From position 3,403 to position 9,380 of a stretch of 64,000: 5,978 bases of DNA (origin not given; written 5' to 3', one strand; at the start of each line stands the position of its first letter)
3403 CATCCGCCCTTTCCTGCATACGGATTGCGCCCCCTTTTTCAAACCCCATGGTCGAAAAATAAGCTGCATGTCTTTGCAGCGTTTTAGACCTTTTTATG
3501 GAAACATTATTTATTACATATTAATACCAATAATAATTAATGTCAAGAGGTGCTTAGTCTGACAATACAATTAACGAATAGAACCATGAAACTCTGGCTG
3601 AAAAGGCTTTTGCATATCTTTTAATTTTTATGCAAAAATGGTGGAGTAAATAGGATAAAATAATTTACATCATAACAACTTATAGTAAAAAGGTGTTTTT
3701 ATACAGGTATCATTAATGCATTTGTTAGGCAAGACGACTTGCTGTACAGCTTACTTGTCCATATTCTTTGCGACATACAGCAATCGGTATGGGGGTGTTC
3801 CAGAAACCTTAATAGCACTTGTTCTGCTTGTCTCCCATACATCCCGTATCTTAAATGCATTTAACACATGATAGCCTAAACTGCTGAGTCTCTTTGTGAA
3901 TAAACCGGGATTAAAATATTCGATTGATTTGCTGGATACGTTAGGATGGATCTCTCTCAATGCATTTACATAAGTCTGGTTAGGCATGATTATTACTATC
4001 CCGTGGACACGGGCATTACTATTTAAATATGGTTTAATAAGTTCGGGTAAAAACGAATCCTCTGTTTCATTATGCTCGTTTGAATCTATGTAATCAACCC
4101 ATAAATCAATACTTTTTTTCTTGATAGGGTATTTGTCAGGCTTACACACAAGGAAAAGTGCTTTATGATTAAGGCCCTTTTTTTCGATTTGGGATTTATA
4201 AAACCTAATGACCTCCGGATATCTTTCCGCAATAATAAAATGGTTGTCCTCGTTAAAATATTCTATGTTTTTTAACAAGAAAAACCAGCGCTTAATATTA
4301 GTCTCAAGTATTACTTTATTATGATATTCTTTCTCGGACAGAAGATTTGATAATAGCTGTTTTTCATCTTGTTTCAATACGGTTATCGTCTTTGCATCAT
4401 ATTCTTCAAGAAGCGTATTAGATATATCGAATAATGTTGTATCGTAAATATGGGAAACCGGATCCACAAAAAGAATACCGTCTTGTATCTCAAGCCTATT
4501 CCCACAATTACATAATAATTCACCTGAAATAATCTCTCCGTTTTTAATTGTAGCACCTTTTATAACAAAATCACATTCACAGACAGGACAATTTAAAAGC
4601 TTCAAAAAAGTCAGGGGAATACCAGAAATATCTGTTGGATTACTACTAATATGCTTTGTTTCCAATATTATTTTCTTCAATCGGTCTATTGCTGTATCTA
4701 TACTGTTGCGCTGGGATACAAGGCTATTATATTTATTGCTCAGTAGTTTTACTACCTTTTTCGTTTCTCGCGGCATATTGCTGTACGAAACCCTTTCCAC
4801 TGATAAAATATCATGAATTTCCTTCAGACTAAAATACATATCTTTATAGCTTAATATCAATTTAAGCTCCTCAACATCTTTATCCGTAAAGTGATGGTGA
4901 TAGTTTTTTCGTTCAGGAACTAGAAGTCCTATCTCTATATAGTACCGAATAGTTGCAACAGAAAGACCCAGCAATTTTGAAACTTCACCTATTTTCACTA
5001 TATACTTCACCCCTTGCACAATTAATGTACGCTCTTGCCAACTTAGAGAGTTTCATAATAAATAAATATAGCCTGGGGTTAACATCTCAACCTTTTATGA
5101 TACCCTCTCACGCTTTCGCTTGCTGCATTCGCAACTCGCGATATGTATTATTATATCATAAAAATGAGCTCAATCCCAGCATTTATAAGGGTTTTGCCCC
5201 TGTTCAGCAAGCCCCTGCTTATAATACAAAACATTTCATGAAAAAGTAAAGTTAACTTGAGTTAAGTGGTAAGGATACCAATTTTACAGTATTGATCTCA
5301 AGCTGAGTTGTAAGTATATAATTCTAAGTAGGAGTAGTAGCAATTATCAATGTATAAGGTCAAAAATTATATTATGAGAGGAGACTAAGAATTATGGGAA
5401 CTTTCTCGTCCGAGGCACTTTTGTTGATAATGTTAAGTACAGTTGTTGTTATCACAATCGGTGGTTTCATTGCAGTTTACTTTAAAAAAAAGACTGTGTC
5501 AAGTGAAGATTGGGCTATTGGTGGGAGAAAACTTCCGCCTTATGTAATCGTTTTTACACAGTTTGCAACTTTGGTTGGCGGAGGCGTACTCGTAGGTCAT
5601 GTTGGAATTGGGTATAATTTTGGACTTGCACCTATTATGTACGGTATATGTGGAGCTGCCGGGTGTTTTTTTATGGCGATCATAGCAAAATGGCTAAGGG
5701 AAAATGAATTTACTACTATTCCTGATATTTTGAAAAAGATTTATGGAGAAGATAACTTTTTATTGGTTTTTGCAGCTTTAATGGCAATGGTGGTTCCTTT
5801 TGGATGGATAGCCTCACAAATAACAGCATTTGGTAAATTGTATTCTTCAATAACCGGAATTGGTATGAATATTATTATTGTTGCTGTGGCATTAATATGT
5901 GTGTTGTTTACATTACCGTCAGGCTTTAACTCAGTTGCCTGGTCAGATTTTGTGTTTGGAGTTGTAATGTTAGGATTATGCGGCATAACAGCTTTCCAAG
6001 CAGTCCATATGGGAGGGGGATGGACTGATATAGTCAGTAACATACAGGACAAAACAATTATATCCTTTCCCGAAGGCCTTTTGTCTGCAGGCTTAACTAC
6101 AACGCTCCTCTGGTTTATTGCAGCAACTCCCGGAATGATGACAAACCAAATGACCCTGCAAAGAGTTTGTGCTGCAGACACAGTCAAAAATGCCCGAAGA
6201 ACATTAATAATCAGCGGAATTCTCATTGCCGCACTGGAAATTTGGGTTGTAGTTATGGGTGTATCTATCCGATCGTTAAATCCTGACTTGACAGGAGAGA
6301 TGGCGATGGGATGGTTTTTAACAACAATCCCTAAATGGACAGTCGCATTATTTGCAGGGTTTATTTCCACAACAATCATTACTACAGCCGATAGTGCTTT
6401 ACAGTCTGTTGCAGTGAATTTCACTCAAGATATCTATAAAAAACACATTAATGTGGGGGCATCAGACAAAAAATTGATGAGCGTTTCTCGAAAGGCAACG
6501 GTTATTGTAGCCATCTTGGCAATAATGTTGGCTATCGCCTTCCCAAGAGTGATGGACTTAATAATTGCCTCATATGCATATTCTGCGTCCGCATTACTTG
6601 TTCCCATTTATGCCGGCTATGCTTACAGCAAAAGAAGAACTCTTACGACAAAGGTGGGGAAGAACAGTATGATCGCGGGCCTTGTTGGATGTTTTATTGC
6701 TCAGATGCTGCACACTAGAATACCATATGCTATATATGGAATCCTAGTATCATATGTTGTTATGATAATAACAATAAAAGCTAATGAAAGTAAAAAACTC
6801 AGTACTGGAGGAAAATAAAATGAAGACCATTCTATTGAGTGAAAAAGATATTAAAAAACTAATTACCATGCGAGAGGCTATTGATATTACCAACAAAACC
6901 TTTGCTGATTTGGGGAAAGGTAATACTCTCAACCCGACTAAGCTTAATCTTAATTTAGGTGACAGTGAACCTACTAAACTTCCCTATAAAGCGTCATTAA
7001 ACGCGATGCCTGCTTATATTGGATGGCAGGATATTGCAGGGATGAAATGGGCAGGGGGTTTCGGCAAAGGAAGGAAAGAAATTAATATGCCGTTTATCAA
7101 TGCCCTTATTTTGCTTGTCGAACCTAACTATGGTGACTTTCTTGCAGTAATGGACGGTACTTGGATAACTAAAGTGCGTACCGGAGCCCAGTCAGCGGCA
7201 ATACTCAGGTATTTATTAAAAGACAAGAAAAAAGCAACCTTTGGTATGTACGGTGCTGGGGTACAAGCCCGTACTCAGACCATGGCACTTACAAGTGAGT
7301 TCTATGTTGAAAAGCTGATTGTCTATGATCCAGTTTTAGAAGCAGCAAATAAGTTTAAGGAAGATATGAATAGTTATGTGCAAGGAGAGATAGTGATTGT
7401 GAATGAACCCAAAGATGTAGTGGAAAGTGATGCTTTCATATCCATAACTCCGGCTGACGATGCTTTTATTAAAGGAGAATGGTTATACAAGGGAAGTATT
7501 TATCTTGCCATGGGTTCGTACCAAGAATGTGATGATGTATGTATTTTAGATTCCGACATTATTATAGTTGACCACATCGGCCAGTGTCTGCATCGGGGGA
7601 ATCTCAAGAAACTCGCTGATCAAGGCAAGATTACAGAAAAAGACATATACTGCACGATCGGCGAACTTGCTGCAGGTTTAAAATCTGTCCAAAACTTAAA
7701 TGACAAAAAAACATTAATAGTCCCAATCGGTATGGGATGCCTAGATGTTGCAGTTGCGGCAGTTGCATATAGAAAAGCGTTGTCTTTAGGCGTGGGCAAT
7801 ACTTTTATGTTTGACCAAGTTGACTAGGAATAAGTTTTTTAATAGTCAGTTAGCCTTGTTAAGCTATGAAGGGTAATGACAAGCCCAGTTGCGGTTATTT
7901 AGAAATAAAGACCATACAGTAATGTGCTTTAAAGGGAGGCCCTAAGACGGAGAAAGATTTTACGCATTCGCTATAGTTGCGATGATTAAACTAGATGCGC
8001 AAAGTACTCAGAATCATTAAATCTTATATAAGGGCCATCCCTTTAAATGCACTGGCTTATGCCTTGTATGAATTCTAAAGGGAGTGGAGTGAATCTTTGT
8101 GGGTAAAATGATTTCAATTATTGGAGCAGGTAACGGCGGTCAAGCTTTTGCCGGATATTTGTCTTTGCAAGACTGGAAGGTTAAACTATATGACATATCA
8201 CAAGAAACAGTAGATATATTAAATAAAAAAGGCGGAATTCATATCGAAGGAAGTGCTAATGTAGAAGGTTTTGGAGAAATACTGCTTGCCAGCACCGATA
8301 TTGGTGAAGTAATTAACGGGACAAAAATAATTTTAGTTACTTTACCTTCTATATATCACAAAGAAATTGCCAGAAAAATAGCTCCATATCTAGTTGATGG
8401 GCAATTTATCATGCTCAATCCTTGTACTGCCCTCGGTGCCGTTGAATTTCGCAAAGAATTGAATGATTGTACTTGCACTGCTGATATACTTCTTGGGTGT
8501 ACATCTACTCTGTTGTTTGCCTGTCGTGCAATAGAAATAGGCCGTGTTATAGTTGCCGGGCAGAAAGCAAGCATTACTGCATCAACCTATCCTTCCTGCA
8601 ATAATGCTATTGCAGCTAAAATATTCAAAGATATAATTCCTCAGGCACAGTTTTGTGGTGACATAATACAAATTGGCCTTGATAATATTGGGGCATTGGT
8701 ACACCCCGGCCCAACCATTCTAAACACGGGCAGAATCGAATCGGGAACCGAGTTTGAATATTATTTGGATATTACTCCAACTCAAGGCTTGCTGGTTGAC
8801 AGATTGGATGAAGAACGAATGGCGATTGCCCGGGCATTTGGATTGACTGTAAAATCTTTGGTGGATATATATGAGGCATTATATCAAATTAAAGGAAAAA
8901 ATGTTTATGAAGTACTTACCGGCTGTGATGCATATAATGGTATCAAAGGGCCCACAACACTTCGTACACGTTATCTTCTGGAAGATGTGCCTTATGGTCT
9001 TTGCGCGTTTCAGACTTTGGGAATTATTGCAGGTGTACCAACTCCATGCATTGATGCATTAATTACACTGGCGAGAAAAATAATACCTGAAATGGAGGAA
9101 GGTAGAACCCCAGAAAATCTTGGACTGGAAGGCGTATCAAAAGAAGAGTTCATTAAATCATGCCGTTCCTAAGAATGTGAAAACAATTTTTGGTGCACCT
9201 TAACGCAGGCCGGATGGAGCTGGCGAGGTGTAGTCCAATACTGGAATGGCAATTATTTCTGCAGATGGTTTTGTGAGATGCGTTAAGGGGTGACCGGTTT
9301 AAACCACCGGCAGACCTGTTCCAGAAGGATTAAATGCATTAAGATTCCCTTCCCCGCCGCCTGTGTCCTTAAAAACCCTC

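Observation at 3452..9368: AT-rich four-gene island (regulator, symporter, OCD-family enzyme, opine dehydrogenase) inserted between the dlt-like cluster and htrA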

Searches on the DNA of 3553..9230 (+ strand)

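Call 69: search_dna_similar(query=window:3553-9230:+, collection=plasmids, mode=distant, max_rows=10)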
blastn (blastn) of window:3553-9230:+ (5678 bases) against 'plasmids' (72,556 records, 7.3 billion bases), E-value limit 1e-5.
Records with a match: 1; places in all: 1; records where one place covers at least 80% of the query: 0.
Best place of each record, by identity: 60-80% 1.
By first word of the organism name: Vescimonas 1.
By predicted mobility (MOB-suite, as given by PLSDB): non-mobilizable 1.
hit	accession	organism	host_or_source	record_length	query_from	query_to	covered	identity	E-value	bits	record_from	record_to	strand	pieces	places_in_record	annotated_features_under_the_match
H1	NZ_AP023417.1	Vescimonas fastidiosa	Homo sapiens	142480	1917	4265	29%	64.7%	1e-40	310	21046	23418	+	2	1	sodium:solute symporter family protein | ornithine cyclodeaminase family protein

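Call 70: search_dna_similar(query=window:3553-9230:+, collection=phages, mode=distant, max_rows=10)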
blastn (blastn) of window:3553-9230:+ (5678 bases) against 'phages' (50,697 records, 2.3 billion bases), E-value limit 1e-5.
No match.

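Call 72: get_annotated_region(hit=H1, flank=7000)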
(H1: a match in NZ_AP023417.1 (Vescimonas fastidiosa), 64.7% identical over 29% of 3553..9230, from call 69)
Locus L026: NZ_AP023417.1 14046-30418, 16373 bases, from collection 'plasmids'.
description: Vescimonas fastidiosa strain MM35 plasmid pMM35_02
organism: Vescimonas fastidiosa (NCBI taxid 2714353)
taxonomy: Bacteria; Bacillota; Clostridia; Eubacteriales; Oscillospiraceae; Vescimonas; Vescimonas fastidiosa
host: -; source: Homo sapiens; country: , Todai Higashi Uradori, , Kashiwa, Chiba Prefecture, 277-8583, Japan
typing (MOB-suite, as given by PLSDB): non-mobilizable
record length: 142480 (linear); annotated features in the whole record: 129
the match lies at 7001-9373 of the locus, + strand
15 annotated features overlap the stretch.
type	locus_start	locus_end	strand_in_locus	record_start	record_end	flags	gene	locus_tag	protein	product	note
CDS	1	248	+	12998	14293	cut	larA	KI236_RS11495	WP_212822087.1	nickel-dependent lactate racemase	-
CDS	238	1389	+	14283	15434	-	-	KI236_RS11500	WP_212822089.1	aminotransferase class I/II-fold pyridoxal phosphate-dependent enzyme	GO:0009058 - biosynthetic process [Evidence IEA]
CDS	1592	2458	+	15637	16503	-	-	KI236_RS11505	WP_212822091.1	transporter substrate-binding domain-containing protein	-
CDS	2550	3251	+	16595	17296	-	-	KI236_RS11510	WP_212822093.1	amino acid ABC transporter permease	GO:0006865 - amino acid transport [Evidence IEA]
CDS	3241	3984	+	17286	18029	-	-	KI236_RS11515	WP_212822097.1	amino acid ABC transporter ATP-binding protein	-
CDS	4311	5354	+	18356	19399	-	-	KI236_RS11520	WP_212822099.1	hypothetical protein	-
CDS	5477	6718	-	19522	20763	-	-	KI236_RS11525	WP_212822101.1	MerR family transcriptional regulator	GO:0006355 - regulation of DNA-templated transcription [Evidence IEA]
CDS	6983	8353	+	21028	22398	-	-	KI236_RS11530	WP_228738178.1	sodium:solute symporter family protein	-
CDS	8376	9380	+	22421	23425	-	-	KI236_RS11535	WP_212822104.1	ornithine cyclodeaminase family protein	-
CDS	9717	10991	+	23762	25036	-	-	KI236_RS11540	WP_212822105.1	adenylosuccinate synthase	GO:0006164 - purine nucleotide biosynthetic process [Evidence IEA]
CDS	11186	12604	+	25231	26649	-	purB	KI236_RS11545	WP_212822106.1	adenylosuccinate lyase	GO:0009152 - purine ribonucleotide biosynthetic process [Evidence IEA]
CDS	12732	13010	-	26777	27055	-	-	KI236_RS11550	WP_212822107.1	hypothetical protein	-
CDS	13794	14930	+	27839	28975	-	-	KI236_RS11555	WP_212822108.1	helix-turn-helix domain-containing protein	-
CDS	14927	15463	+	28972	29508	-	-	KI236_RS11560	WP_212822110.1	hypothetical protein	-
CDS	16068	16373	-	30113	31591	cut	-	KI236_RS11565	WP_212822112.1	hypothetical protein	-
